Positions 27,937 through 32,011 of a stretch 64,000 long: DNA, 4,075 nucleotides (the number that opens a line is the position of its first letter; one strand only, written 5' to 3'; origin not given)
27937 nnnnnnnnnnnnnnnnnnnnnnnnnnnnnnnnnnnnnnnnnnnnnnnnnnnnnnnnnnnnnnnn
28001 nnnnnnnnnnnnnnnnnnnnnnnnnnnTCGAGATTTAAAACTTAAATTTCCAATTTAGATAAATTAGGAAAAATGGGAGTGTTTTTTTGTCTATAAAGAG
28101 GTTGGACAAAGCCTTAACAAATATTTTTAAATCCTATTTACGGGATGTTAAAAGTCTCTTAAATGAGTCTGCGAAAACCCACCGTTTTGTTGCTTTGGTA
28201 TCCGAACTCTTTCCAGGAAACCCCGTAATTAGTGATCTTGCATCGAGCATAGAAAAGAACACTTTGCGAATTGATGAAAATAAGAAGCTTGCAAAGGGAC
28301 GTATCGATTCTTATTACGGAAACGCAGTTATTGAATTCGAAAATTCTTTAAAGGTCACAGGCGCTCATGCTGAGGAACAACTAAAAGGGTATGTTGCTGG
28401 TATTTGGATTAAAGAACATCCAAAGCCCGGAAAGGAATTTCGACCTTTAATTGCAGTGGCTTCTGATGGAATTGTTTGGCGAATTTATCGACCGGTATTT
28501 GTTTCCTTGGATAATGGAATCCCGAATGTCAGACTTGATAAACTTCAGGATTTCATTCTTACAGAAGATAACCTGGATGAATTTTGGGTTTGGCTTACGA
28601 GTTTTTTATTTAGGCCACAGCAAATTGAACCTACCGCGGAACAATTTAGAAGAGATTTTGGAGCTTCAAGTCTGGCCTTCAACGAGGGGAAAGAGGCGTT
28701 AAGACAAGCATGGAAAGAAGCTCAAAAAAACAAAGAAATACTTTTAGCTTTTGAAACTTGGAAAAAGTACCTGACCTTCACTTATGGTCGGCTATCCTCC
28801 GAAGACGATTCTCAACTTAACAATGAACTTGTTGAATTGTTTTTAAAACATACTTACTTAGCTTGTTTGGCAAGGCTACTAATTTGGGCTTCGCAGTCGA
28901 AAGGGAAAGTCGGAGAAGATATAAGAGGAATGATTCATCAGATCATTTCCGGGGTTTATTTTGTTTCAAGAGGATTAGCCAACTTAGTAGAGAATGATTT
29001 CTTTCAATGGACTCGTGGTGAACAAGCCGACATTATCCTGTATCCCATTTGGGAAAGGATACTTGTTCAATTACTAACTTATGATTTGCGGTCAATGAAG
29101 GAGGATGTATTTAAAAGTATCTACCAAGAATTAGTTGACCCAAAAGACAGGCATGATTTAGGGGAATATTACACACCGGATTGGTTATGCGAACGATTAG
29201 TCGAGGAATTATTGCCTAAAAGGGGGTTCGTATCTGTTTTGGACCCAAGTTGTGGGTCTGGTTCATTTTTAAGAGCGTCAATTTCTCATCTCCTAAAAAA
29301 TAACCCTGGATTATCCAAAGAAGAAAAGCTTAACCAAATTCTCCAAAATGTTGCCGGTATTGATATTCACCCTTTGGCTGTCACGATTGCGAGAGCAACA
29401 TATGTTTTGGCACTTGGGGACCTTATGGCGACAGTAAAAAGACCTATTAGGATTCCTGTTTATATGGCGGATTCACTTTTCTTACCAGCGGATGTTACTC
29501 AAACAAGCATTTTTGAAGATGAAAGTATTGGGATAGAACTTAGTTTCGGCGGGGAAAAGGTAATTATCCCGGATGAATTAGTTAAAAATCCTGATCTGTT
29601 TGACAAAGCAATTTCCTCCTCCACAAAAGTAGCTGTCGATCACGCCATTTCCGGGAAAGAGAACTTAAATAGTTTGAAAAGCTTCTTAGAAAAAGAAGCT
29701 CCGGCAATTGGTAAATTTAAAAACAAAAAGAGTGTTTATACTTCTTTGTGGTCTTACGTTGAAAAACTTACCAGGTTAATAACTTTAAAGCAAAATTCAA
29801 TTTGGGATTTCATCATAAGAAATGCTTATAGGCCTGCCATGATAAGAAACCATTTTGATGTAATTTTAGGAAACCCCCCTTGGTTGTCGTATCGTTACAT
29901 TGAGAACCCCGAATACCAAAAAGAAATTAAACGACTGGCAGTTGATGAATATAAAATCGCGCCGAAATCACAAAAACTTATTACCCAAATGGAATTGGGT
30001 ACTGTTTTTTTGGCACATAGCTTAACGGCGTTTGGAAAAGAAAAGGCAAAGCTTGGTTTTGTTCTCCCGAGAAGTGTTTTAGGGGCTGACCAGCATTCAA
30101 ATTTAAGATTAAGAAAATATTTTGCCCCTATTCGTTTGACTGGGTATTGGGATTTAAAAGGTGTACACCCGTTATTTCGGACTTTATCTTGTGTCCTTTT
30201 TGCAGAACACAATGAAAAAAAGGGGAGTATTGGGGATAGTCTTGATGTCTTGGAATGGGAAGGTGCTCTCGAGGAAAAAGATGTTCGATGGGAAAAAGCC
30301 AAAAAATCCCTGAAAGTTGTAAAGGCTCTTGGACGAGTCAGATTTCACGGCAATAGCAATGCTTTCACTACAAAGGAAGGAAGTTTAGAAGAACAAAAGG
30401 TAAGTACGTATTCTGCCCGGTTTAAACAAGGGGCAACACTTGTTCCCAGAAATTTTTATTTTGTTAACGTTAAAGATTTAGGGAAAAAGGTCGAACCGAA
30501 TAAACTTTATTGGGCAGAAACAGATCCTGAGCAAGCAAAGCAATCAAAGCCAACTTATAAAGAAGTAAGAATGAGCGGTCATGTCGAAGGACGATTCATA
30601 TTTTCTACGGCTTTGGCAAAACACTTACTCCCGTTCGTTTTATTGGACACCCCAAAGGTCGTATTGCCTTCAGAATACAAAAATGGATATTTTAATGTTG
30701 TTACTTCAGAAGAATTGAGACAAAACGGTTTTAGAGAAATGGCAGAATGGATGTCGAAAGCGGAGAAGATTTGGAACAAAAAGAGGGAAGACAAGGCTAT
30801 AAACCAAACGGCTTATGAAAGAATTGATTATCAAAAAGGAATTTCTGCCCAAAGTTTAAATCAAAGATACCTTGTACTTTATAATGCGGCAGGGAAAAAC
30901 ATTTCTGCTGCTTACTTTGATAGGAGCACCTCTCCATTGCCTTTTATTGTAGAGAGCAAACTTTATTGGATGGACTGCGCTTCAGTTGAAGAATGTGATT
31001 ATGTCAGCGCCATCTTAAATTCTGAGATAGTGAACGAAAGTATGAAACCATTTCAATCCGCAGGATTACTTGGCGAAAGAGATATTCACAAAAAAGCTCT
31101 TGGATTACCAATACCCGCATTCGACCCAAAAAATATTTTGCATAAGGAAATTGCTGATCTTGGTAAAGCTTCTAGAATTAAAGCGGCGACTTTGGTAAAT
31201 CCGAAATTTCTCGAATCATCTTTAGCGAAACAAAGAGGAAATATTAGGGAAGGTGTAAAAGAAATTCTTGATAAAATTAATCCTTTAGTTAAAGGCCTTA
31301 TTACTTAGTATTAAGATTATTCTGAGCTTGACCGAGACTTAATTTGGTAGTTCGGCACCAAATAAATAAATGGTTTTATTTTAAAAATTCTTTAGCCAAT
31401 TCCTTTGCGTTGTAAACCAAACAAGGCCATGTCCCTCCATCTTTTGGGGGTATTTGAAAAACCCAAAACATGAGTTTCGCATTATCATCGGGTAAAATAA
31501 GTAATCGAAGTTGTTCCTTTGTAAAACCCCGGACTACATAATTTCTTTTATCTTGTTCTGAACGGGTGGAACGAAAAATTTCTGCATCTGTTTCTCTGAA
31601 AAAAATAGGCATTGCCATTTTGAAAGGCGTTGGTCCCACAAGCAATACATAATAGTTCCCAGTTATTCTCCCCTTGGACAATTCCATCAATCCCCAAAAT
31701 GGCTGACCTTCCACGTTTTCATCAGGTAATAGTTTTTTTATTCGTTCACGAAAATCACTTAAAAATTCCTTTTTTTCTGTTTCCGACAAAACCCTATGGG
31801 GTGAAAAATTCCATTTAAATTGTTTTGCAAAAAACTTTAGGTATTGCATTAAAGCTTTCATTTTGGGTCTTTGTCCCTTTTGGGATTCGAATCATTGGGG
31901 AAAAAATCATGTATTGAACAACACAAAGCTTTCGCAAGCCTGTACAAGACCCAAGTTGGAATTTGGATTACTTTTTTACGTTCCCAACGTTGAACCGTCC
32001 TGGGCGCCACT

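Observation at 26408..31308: HNH-DGQH(K) (DndB/ParB-Srx-like) protein paired with a 1073-aa gamma-class m6A methyltransferase: candidate two-gene restriction/modification-type defence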

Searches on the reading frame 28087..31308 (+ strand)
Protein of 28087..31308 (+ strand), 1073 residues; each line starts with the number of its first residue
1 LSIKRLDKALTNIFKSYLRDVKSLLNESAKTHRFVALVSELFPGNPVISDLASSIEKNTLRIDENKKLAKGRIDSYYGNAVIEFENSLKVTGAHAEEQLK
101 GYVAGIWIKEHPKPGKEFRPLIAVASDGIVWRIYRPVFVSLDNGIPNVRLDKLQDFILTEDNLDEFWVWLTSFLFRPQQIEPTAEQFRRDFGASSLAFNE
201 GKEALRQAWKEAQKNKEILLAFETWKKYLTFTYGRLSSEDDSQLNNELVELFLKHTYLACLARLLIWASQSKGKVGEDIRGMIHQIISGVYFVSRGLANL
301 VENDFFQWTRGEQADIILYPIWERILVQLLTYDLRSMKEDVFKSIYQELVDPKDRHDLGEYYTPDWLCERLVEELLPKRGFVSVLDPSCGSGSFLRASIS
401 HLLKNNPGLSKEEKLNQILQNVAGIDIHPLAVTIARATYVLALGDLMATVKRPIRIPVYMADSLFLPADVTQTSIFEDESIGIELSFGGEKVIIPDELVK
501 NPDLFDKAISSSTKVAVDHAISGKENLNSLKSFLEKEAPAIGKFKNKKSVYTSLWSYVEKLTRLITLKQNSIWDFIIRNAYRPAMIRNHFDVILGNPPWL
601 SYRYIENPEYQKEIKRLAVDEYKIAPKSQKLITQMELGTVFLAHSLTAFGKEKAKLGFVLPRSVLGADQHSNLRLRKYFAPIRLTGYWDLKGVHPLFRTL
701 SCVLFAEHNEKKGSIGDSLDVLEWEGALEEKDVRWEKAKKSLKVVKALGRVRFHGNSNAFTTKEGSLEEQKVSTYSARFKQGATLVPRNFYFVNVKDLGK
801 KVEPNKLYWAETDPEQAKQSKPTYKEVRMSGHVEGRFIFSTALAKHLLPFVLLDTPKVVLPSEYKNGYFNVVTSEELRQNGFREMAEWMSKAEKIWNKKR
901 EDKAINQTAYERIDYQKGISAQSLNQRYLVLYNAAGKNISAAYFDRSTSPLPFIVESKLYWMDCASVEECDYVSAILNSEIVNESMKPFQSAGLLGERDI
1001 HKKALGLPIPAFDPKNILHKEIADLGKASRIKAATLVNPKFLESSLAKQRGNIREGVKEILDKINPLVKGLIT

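Call 6: search_protein_families(library=pfam, proteins=[window:28087-31308:+], max_evalue=0.01)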
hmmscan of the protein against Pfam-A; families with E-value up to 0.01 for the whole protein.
window:28087-31308:+ (1073 aa): 3 families
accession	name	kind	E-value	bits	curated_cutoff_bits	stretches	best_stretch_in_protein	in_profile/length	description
PF02384.22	N6_Mtase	-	2.7e-10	40.5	20.4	1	339-436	3-94/311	N-6 DNA Methylase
PF07669.17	Eco57I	-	8.2e-10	39.5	25.3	1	420-674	1-147/171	Eco57I restriction-modification methylase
PF20473.4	MmeI_Mtase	-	1.7e-05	24.6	27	1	377-442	16-85/259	MmeI, DNA-methyltransferase domain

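Call 7: search_protein_families(library=padloc, proteins=[window:28087-31308:+], max_evalue=0.01)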
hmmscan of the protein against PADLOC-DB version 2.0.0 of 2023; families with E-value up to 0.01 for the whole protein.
window:28087-31308:+ (1073 aa): 43 families (the best 25 are shown)
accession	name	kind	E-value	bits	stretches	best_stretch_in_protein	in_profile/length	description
PDLC03630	REase_MTase_IIG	-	5.1e-77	257.7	2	62-671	49-688/1100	Type IIG restriction enzyme-methyltransferase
PDLC03580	REase_II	-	4.3e-42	142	1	66-668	58-698/1112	Type II restriction enzyme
PDLC03625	REase_MTase_IIG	-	5.2e-31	105.3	1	328-662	374-696/1109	Type IIG restriction enzyme-methyltransferase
PDLC03338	MTase_II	-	3.5e-18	63.7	1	343-464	114-238/604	Type II methyltransferase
PDLC04134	mad2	-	1.4e-14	51.8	1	331-438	243-332/492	mads_2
PDLC03348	MTase_II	-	3e-13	47.2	1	339-441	201-311/727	Type II methyltransferase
PDLC03267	MTase_II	-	1e-12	45.8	2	584-674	101-183/539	Type II methyltransferase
PDLC03335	MTase_II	-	4.3e-12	43.5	2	343-443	64-162/607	Type II methyltransferase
PDLC03318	MTase_II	-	1.5e-11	41.4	1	327-403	312-387/723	Type II methyltransferase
PDLC02529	PglX|PglXI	-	2.4e-11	40.1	1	382-466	229-321/1189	PglX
PDLC03021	MTase_I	-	3.9e-11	40.4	1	337-436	141-242/491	Type I methyltransferase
PDLC03025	MTase_I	-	2.7e-10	37.6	1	337-441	143-241/569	Type I methyltransferase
PDLC03248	MTase_II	-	3.9e-08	30.5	2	573-616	69-111/521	Type II methyltransferase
PDLC03356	MTase_II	-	3.3e-07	27.5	1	335-400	87-153/545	Type II methyltransferase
PDLC03293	MTase_II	-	4.2e-07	27.1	0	588-704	95-204/427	Type II methyltransferase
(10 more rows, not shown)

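Call 8: search_protein_families(library=ncbifam, proteins=[window:28087-31308:+], max_evalue=0.1)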
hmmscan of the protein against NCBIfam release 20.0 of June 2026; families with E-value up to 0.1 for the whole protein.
window:28087-31308:+ (1073 aa): 6 families
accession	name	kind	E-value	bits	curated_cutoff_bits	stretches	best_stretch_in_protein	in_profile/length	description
NF047738.1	antiphage_MADS2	equivalog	1.1e-16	60.3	720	1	324-406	276-357/654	methylation-associated defense system DNA methyltransferase MAD2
NF033451.1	BREX_2_MTaseX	equivalog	2.1e-10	39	400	1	301-442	135-289/1185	BREX-2 system adenine-specific DNA-methyltransferase PglX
TIGR02987.1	met_A_Alw26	exception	4.1e-10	39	353.5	1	358-434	3-78/523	Alw26I/Eco31I/Esp3I family type II restriction adenine-specific DNA-methyltransferase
NF033455.1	BREX_6_MTaseX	exception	0.00019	19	900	1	360-442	308-399/1319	BREX-6 system adenine-specific DNA-methyltransferase PglX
NF033452.1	BREX_1_MTaseX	exception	0.00041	18.3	500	1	383-674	316-578/1210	BREX-1 system adenine-specific DNA-methyltransferase PglX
NF003747.0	PRK05346.1-2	equivalog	0.045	13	336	1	692-747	154-208/260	Na(+)-translocating NADH-quinone reductase subunit C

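Call 10: search_solved_structures(query=window:28087-31308:+, max_evalue=0.01)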
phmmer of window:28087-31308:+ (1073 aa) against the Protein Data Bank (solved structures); distinct sequences matched with E-value up to 0.01: 3.
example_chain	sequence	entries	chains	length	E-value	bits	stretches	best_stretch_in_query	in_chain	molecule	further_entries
2okc_A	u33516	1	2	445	5.8e-07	31.1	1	335-439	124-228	Type I restriction enzyme StySJI M protein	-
3ufb_A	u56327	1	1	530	2.3e-05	25.8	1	344-409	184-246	Type I restriction-modification system methyltransferase subunit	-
7vru_A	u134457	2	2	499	0.00042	21.6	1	336-409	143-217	Site-specific DNA-methyltransferase (adenine-specific)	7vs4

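Call 23: find_homologous_proteins(query=window:28087-31305:+, max_evalue=0.001)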
Query window:28087-31305:+ (1073 aa): 2986 proteins with E <= 0.001 among 8000 candidates; the best 120 are listed.
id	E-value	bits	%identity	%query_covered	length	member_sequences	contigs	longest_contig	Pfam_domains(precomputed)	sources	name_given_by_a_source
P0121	0.0e+0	1715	70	100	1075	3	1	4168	PF02384.23,PF07669.18,PF20473.5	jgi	jgi:type I restriction-modification system DNA methylase subunit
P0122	0.0e+0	1347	56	100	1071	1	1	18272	PF02384.23,PF07669.18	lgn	-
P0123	0.0e+0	1330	56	100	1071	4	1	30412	PF02384.23,PF07669.18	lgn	-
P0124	0.0e+0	1329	56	100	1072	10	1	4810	PF02384.23,PF07669.18,PF20473.5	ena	-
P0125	0.0e+0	1325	55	100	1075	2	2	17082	PF02384.23,PF07669.18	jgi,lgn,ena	-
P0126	0.0e+0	1317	55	100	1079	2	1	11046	PF02384.23,PF07669.18,PF20473.5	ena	-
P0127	0.0e+0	1299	54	100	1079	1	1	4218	PF02384.23,PF07669.18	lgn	-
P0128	0.0e+0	1287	55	100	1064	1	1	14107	PF02384.23,PF07669.18,PF20473.5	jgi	jgi:SAM-dependent methyltransferase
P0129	0.0e+0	1286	55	100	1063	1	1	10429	PF02384.23,PF07669.18,PF20473.5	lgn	-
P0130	0.0e+0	1281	54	100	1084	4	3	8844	PF02384.23,PF07669.18,PF20473.5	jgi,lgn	jgi:SAM-dependent methyltransferase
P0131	0.0e+0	1276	54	99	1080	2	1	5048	PF02384.23,PF07669.18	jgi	jgi:type I restriction-modification system DNA methylase subunit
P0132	0.0e+0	1272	53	100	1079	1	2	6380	PF02384.23,PF07669.18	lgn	-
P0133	0.0e+0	1270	53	100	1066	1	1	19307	PF02384.23,PF07669.18,PF20473.5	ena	-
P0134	0.0e+0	1266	52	100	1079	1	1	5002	PF02384.23,PF07669.18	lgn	-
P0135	0.0e+0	1264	53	99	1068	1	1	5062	PF02384.23,PF07669.18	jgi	jgi:hypothetical protein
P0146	0.0e+0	1250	54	97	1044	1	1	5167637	PF02384.23,PF07669.18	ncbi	ncbi:N-6 DNA methylase [Nitrospira sp. Nam74]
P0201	0.0e+0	1216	52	99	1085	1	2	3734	PF02384.23,PF07669.18,PF20473.5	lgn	-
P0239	0.0e+0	1195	50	99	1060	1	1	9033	PF02384.23,PF07669.18,PF20473.5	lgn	-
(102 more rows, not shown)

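Call 25: find_encoding_contigs(protein=P0146, flank=8000, max_places=3)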
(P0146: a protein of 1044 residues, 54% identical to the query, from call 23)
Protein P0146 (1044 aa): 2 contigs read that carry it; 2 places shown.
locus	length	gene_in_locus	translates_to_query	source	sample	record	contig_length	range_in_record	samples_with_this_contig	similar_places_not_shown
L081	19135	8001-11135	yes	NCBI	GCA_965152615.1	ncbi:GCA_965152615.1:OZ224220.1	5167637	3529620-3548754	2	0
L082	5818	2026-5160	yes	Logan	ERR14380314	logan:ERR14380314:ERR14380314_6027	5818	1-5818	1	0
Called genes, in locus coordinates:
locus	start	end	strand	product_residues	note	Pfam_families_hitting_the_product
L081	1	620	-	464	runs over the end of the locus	PF01266:DAO (faint), PF07992:Pyr_redox_2, PF13454:NAD_binding_9 (faint), PF00070:Pyr_redox (weak), PF22366:NDH2_C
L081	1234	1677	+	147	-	-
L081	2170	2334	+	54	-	-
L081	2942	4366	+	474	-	PF13483:Lactamase_B_3, PF12706:Lactamase_B_2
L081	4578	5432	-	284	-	PF01135:PCMT, PF01209:Ubie_methyltran, PF13489:Methyltransf_23, PF06325:PrmA, PF13847:Methyltransf_31, PF08241:Methyltransf_11, PF08242:Methyltransf_12, PF13649:Methyltransf_25, +4 more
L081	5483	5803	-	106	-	PF01022:HTH_5, PF12840:HTH_20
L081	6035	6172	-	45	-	-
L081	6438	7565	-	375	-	-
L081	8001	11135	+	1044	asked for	PF02384:N6_Mtase (weak), PF07669:Eco57I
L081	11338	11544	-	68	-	-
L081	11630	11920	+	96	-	PF00550:PP-binding, PF14573:PP-binding_2 (weak)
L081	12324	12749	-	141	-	-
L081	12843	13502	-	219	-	PF03692:CxxCxxCC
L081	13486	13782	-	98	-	-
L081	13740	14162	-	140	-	-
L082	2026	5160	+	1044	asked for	PF02384:N6_Mtase (weak), PF07669:Eco57I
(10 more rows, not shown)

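Call 49: find_related_loci(query=A5, collection=metagenome_contigs, flank=8000)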
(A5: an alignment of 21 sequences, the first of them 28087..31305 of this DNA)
Query A5 (1073 aa) in metagenome_contigs; peptide patterns used: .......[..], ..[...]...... (x = any residue, [..] = any of these).
600 stretches matched a pattern (row limit reached: there are more); 474 encode a relative of the query (tblastn E <= 1e-3); the best 80 are kept; 80 distinct loci.
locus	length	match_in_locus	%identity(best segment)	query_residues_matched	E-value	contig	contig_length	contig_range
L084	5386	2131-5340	56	4-1072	0e+0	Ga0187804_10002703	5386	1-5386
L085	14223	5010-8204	50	6-1072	0e+0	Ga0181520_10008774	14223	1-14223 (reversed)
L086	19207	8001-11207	34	3-1073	0e+0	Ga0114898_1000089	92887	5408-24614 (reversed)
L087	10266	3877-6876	35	68-1073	0e+0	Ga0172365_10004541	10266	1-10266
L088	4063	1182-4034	36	70-1026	0e+0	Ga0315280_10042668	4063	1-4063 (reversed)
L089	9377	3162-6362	34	17-1072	0e+0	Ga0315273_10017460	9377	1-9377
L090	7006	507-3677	33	11-1072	0e+0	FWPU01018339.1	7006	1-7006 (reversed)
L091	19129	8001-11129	33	5-1063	4e-179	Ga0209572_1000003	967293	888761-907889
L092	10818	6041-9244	34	3-1073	1e-178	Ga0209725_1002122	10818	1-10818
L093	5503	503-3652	34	16-1072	1e-179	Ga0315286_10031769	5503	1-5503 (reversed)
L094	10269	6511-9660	34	13-1072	3e-175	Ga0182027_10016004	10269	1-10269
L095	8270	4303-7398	33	13-1061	6e-173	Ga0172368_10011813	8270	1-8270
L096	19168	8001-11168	33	4-1072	8e-172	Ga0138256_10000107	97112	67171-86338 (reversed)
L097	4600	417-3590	34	14-1072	6e-177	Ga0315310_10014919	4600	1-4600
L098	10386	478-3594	33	15-1065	2e-170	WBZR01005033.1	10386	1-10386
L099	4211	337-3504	33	17-1072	4e-177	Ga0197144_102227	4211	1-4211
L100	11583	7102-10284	31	11-1073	2e-165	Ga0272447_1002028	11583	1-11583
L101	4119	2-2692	34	160-1072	7e-161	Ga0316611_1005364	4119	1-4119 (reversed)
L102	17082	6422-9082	35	176-1072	2e-152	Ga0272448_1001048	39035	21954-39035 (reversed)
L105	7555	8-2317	36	296-1072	8e-142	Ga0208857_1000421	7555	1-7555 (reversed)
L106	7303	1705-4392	33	175-1073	9e-142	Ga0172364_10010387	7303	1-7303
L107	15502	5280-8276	32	14-1073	1e-138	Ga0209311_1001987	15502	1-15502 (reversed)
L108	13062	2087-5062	31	14-1072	8e-137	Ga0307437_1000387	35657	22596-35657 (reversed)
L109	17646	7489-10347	32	60-1072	5e-131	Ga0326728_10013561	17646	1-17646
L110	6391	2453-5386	30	21-1072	2e-128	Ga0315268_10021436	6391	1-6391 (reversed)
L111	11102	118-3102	29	4-1072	4e-123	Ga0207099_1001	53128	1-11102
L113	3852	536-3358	30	70-1072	6e-120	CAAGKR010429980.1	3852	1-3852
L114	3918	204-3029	30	71-1072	1e-119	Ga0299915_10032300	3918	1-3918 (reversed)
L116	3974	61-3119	34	48-1072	9e-151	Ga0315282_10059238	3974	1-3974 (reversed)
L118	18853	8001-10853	29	56-1072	2e-105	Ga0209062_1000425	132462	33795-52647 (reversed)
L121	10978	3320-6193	28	56-1072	3e-101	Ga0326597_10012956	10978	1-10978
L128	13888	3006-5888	27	58-1072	5e-99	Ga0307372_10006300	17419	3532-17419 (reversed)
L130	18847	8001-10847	29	62-1072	5e-97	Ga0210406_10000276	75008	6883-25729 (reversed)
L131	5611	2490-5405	28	54-1072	2e-96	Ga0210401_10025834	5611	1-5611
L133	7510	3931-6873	26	47-1072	5e-94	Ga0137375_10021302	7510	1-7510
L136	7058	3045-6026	26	36-1072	5e-92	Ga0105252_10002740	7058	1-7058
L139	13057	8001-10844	27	70-1073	1e-90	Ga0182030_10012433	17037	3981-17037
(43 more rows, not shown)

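Call 60: predict_structure(alignment_id=A5)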
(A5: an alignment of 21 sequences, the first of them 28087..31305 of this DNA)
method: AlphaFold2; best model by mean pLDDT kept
length: 1073 residues; sequences in the alignment: 21
mean_pLDDT: 81.8   pTM: 0.74
mean pLDDT of the five models: 81.8, 78.3, 77.9, 75.1, 72.0
residues with pLDDT >= 90: 308; 70-90: 611; 50-70: 122; < 50: 32
segments of 3 or more residues with pLDDT < 50: 1-4, 56-78
pLDDT, mean of each block of 10 residues (from residue 1): 55 87 80 82 66 48 43 43 78 81 72 58 81 79 77 78 74 57 80 80 90 87 84 66 79 92 90 68 84 81 82 83 81 77 80 54 88 93 85 91 92 92 89 91 87 84 62 63 77 83 83 90 91 88 84 92 87 81 83 83 72 83 76 72 90 93 84 90 94 83 93 89 91 88 95 90 87 86 69 85 90 83 80 92 89 90 80 90 92 86 74 73 83 86 90 86 93 95 87 65 84 94 97 86 78 92 94 83
secondary structure, 60 per line:
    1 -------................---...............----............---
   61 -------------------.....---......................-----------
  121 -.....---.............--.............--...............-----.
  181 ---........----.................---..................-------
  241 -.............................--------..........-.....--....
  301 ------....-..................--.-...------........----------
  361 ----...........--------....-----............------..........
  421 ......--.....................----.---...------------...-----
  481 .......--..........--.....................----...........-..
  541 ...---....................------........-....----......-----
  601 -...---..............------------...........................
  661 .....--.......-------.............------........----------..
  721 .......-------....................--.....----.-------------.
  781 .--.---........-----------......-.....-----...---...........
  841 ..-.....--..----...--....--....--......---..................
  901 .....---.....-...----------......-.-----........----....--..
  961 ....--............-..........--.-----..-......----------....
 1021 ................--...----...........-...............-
elements in order (helices of 4 or more, strands of 3 or more residues): H8-23 H27-41 H46-57 E80-84 H88-109 E122-126 E130-142 E145-157 H160-174 H184-191 H196-212 H216-233 H242-270 H279-288 H290-294 H307-310 H312-329 H343-350 H365-375 E384-387 H393-404 H411-421 E422-426 H429-449 E458-460 E473-475 E481-487 E490-495 H496-499 H502-522 H527-537 H539-543 H547-566 H573-580 H582-585 E590-595 H608-621 H634-649 E650-661 H662-665 H668-674 E682-694 E701-708 E719-727 H735-741 E742-754 E757-761 H788-791 E792-795 E807-812 H814-818 E830-834 E838-842 E857-859 E862-865 E868-871 H874-879 H883-905 H909-913 E928-933 E941-945 E953-956 E959-964 H967-978 H980-989 H1001-1006 H1017-1036 H1046-1056 H1058-1072

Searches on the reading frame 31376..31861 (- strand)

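Call 6: search_protein_families(library=pfam, proteins=[window:31376-31861:-], max_evalue=0.01)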
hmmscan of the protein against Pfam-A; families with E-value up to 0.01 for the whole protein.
window:31376-31861:- (161 aa): 1 family
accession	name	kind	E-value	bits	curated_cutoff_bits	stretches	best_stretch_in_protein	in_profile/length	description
PF07997.16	DUF1694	-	0.0084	16.7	25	0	25-53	18-46/117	Protein of unknown function (DUF1694)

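Call 7: search_protein_families(library=padloc, proteins=[window:31376-31861:-], max_evalue=0.01)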
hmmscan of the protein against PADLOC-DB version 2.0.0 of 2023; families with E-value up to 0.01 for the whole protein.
window:31376-31861:- (161 aa): 0 families

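Call 8: search_protein_families(library=ncbifam, proteins=[window:31376-31861:-], max_evalue=0.1)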
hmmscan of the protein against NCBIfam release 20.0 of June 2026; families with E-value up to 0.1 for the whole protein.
window:31376-31861:- (161 aa): 0 families
